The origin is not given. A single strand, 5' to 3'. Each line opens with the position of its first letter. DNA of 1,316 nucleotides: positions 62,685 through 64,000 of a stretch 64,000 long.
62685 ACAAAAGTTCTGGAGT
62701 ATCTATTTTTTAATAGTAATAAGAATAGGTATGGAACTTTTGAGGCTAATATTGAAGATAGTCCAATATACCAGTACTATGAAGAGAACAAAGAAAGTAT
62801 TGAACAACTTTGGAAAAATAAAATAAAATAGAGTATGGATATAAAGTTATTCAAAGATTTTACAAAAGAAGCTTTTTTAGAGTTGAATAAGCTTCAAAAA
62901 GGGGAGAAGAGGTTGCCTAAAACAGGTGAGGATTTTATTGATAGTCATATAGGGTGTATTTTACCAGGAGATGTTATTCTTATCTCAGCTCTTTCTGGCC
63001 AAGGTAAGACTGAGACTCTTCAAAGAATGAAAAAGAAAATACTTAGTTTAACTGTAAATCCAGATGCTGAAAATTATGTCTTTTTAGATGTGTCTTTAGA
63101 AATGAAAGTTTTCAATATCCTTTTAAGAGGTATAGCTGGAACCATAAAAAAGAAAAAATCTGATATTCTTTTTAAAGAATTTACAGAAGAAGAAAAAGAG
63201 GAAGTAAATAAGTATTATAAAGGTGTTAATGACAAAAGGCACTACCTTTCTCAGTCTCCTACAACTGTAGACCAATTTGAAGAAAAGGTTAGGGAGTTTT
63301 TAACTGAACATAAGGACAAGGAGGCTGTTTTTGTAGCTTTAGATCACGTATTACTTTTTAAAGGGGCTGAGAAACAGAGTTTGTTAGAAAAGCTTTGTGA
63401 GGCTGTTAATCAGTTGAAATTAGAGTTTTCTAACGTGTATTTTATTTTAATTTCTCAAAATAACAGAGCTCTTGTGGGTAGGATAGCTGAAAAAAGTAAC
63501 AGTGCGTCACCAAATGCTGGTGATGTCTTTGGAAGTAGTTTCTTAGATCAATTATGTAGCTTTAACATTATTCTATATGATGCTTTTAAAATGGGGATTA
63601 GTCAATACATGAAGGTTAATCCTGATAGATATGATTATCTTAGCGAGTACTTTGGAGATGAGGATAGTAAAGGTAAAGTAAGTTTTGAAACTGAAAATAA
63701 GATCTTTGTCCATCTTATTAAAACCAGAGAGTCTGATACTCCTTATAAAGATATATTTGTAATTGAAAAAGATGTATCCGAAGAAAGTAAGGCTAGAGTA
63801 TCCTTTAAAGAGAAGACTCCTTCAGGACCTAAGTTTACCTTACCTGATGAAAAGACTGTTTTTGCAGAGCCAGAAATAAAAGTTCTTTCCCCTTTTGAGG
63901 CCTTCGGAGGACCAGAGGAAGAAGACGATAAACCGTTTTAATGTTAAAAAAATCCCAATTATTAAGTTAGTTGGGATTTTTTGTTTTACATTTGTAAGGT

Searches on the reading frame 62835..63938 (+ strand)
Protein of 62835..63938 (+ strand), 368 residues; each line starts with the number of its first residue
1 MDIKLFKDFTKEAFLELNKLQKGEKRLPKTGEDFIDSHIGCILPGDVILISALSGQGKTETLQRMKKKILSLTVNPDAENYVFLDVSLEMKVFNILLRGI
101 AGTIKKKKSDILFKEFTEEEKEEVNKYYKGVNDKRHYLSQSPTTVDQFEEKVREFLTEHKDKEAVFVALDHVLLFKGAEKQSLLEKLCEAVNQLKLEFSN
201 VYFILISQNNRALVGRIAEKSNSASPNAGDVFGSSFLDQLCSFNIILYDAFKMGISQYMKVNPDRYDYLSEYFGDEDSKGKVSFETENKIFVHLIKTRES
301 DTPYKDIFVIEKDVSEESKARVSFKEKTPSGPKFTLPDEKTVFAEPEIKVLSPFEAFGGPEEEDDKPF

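Call 88: find_homologous_proteins(query=window:62835-63938:+, max_evalue=0.00001)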
Query window:62835-63938:+ (368 aa): 224 proteins with E <= 0.00001 among 3028 candidates; the best 120 are listed.
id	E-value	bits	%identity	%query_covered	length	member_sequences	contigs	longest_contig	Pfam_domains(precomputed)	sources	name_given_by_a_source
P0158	6.1e-237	803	100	100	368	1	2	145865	PF03796.22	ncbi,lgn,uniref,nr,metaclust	ncbi:replicative helicase, DnaB family [Cellulophaga phage phi4:1]|uniref:DnaB family replicative he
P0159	2.3e-153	529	67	99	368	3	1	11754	PF03796.22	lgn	-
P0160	3.6e-150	518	67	100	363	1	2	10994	PF03796.22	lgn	-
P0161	9.2e-147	507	64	100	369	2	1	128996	PF03796.22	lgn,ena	-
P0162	1.5e-146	506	64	100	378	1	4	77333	PF03796.22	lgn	-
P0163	5.9e-145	501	64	100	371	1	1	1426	PF03796.22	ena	-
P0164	2.7e-143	495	64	100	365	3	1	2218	PF03796.22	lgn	-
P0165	9.1e-138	477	63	91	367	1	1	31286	PF03796.22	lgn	-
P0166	1.3e-137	477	60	100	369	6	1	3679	PF03796.22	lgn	-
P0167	2.1e-136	473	59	100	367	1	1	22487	PF03796.22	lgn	-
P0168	2.1e-136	473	60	99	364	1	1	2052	PF03796.22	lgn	-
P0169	9.5e-134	464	59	100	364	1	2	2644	PF03796.22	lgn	-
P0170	1.2e-133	464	60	99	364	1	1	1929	PF03796.22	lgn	-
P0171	5.8e-132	458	58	100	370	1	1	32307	PF03796.22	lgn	-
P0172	7.8e-131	455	59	99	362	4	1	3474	PF03796.22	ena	-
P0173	2.5e-130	453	58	100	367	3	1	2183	PF03796.22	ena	-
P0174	8.7e-130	451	56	100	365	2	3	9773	PF03796.22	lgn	-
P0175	3.4e-128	446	55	100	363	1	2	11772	PF03796.22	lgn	-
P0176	9.1e-128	444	58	99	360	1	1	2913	PF03796.22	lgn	-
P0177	1.6e-126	440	57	100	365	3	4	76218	PF03796.22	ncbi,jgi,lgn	ncbi:MAG: hypothetical protein ACJAVA_000216 [Flavobacteriaceae bacterium]|jgi:hypothetical protein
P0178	5.7e-126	439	55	100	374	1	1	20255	PF03796.22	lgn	-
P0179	1.3e-125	437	57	96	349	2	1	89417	PF03796.22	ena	-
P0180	5.1e-123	429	54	100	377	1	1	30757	PF03796.22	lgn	-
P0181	6.6e-123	428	55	96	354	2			PF03796.22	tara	tara:strand:+ start:15444 stop:16508 length:1065 start_codon:yes stop_codon:yes gene_type:complete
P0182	9.0e-121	421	52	100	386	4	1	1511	PF03796.22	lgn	-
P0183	4.2e-117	409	52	100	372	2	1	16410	PF03796.22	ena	-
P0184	6.2e-116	406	54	91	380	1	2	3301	PF03796.22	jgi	jgi:replicative DNA helicase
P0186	3.2e-114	400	50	100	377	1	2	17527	PF03796.22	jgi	jgi:hypothetical protein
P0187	1.0e-110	388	50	100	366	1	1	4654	PF03796.22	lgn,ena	-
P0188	2.0e-110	387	51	97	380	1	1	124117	PF03796.22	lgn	-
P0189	1.2e-109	385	56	86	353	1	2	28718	PF03796.22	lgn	-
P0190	1.6e-106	375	52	94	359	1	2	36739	PF03796.22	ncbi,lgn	ncbi:MAG: DnaB-like helicase C-terminal domain-containing protein [Candidatus Paceibacterota bacteri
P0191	5.9e-106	373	49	98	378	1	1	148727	PF03796.22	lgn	-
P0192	9.7e-106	372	48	100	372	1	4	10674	PF03796.22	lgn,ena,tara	tara:strand:- start:170 stop:1288 length:1119 start_codon:yes stop_codon:yes gene_type:complete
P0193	1.6e-105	371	49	100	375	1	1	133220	PF03796.22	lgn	-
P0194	1.8e-105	371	50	100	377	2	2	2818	PF03796.22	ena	-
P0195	4.4e-105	370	49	100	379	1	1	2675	PF03796.22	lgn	-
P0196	1.8e-104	368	46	97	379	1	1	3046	PF03796.22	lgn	-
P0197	4.6e-104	367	47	100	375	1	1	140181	PF03796.22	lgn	-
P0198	1.0e-103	365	48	100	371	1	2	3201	PF03796.22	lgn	-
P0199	5.7e-103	363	54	86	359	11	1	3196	PF03796.22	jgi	jgi:replicative DNA helicase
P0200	1.8e-102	361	50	92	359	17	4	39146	PF03796.22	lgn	-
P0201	2.1e-102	361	49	88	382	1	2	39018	PF03796.22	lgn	-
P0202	2.5e-102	361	53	86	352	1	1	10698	PF03796.22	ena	-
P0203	5.1e-102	360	46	100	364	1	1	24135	PF03796.22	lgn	-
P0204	1.6e-101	358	46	100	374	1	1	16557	PF03796.22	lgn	-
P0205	4.7e-101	357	48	100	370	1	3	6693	PF03796.22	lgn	-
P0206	4.9e-101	357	47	100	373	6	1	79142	PF03796.22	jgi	jgi:archaellum biogenesis ATPase FlaH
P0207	2.2e-100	354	50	90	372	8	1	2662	PF03796.22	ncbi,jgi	jgi:hypothetical protein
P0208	4.2e-99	350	47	99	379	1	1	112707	PF03796.22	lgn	-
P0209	6.1e-99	350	48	98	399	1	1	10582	PF03796.22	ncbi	-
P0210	1.0e-98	349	48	93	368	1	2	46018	PF03796.22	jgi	jgi:archaellum biogenesis ATPase FlaH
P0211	1.1e-98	349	47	100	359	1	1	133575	PF03796.22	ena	-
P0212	1.4e-98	348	48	88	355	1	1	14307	PF03796.22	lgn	-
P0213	3.2e-98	347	46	94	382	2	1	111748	PF03796.22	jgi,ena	-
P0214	4.1e-96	340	49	90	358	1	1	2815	PF03796.22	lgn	-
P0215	2.8e-95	338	52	83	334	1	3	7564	PF03796.22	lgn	-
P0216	9.5e-95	336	49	89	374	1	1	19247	PF03796.22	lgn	-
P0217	9.7e-95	336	50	84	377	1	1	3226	PF03796.22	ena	-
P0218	2.2e-94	335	50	83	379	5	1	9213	PF03796.22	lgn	-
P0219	5.3e-94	333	48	91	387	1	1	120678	PF03796.22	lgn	-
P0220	7.2e-94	333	46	91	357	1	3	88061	PF03796.22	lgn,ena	-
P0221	7.3e-93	330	45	97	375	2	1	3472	PF03796.22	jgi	jgi:replicative DNA helicase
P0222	1.4e-92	329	50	84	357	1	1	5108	PF03796.22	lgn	-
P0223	2.1e-92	328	53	85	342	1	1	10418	PF03796.22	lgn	-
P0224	3.2e-92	328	46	98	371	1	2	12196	PF03796.22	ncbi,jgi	jgi:hypothetical protein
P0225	1.1e-91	326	50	84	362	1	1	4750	PF03796.22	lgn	-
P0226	1.7e-91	325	47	89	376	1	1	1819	PF03796.22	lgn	-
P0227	3.1e-91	324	45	99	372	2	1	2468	PF03796.22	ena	-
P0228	2.2e-90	321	45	98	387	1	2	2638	PF03796.22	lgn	-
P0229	3.1e-90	321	44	99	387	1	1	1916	PF03796.22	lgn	-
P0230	3.4e-89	318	45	94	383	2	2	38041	PF03796.22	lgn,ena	-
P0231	3.8e-89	317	46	90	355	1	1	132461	PF03796.22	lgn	-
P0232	5.3e-89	317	43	98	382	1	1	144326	PF03796.22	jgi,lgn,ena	-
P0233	9.1e-89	316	47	90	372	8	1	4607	PF03796.22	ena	-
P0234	1.8e-88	315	46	97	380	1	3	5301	PF03796.22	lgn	-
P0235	2.5e-88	315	47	93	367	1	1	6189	PF03796.22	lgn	-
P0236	1.3e-87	312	47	86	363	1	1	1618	PF03796.22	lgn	-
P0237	1.4e-87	312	46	86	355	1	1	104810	PF03796.22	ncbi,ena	-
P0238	1.7e-87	312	45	88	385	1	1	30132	PF03796.22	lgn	-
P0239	1.8e-86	309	45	99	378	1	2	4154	PF03796.22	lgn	-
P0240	2.6e-86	308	45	99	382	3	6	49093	PF03796.22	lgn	-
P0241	4.4e-86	307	44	98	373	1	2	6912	PF03796.22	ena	-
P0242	5.0e-86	307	44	97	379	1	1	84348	PF03796.22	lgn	-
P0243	1.2e-85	306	43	99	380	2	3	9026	PF03796.22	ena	-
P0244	1.7e-85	305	46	98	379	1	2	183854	PF03796.22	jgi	jgi:hypothetical protein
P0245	1.8e-85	305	44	98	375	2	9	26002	PF03796.22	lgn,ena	-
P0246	2.9e-85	305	44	99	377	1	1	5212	PF03796.22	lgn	-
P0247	3.4e-85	304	43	97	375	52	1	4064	PF03796.22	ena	-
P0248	4.8e-85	304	45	98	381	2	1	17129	PF03796.22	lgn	-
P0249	5.9e-85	304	46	85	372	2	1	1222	PF03796.22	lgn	-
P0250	8.1e-85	303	44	97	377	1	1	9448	PF03796.22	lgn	-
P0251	1.2e-84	303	45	97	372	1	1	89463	PF03796.22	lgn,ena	-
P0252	3.4e-84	301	45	98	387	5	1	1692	PF03796.22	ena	-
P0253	3.9e-84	301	46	89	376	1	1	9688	PF03796.22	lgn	-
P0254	5.0e-84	301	44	99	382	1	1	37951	PF03796.22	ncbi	-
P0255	6.0e-84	300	43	98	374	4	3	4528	PF03796.22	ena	-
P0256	1.0e-83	300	45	99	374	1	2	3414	PF03796.22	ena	-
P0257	1.8e-83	299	44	98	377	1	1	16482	PF03796.22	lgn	-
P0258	2.2e-83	298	43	99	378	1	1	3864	PF03796.22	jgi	jgi:hypothetical protein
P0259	2.6e-83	298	43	98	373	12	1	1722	PF03796.22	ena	-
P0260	5.4e-83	297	43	98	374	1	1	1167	PF03796.22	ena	-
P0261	5.9e-83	297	43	98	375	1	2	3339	PF03796.22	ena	-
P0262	6.2e-83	297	43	98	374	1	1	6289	PF03796.22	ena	-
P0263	7.4e-83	297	45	96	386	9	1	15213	PF03796.22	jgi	jgi:hypothetical protein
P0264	7.6e-83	297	43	98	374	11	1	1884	PF03796.22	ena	-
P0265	8.1e-83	297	43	98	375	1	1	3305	PF03796.22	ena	-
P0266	1.0e-82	296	43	98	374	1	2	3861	PF03796.22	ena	-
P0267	1.1e-82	296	43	98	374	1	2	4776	PF03796.22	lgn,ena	-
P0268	1.8e-82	296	43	98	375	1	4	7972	PF03796.22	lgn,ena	-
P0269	2.2e-82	295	43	98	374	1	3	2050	PF03796.22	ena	-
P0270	2.5e-82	295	42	98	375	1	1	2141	PF03796.22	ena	-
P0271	2.6e-82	295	42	98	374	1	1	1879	PF03796.22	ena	-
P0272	2.7e-82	295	43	98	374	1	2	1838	PF03796.22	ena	-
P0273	2.8e-82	295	45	97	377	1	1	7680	PF03796.22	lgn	-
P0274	2.9e-82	295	43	99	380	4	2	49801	PF03796.22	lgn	-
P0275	3.0e-82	295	44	98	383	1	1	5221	PF03796.22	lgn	-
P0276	3.9e-82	294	44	99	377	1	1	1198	PF03796.22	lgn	-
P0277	6.9e-82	294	42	99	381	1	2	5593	PF03796.22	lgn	-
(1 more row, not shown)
